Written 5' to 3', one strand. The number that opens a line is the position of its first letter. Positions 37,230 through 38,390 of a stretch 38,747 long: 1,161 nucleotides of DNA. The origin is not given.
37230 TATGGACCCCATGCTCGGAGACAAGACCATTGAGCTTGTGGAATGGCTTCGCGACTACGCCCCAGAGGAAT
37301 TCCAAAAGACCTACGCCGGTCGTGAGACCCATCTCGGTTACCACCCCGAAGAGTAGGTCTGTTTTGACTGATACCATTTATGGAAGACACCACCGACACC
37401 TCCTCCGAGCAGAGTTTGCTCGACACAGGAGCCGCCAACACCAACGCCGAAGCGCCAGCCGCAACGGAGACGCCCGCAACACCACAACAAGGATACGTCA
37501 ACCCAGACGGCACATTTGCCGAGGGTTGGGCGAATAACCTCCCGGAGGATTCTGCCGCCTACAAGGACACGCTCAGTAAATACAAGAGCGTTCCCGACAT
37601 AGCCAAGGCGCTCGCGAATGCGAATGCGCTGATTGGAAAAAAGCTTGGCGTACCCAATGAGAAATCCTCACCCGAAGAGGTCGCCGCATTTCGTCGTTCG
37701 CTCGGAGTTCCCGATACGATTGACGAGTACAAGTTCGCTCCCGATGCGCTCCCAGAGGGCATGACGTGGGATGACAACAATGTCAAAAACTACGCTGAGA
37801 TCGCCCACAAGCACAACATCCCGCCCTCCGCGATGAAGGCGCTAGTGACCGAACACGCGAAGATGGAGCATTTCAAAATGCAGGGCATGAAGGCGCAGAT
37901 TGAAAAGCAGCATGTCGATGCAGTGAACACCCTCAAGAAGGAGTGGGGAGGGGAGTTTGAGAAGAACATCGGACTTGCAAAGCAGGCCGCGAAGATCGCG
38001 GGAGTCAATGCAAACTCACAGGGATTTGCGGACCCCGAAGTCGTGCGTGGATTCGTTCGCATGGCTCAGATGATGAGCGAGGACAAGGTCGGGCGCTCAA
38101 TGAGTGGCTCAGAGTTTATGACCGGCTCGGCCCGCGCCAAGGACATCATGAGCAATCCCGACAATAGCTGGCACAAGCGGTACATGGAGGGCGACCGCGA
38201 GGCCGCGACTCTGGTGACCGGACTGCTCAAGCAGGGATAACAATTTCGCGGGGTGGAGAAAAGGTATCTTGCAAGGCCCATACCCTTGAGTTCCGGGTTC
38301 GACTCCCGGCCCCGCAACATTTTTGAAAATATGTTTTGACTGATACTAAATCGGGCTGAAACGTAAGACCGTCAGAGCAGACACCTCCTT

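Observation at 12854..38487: Strand-biased 14-15 nt motif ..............(C): 11 copies, confined to the late half of the genome, abutting late-gene start codons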

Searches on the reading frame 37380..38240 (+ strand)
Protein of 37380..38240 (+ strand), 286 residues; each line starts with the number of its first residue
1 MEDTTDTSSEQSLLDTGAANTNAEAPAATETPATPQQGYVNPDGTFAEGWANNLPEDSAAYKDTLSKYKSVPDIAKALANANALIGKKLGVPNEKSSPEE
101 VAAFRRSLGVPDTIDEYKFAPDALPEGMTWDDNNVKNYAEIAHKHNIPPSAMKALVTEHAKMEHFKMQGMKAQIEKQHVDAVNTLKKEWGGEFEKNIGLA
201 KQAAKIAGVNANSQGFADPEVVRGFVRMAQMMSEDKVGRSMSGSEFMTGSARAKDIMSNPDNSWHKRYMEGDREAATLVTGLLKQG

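Call 13: search_protein_families(library=phrogs, proteins=[window:37380-38240:+], max_evalue=0.001)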
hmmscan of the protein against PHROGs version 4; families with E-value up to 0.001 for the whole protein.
window:37380-38240:+ (286 aa): 2 families
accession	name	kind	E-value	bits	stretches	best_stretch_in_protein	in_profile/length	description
phrog_3742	-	unknown function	1.8e-35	124.3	1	18-268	13-274/287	-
phrog_458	-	other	6.1e-07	30.7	1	106-245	84-231/246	protease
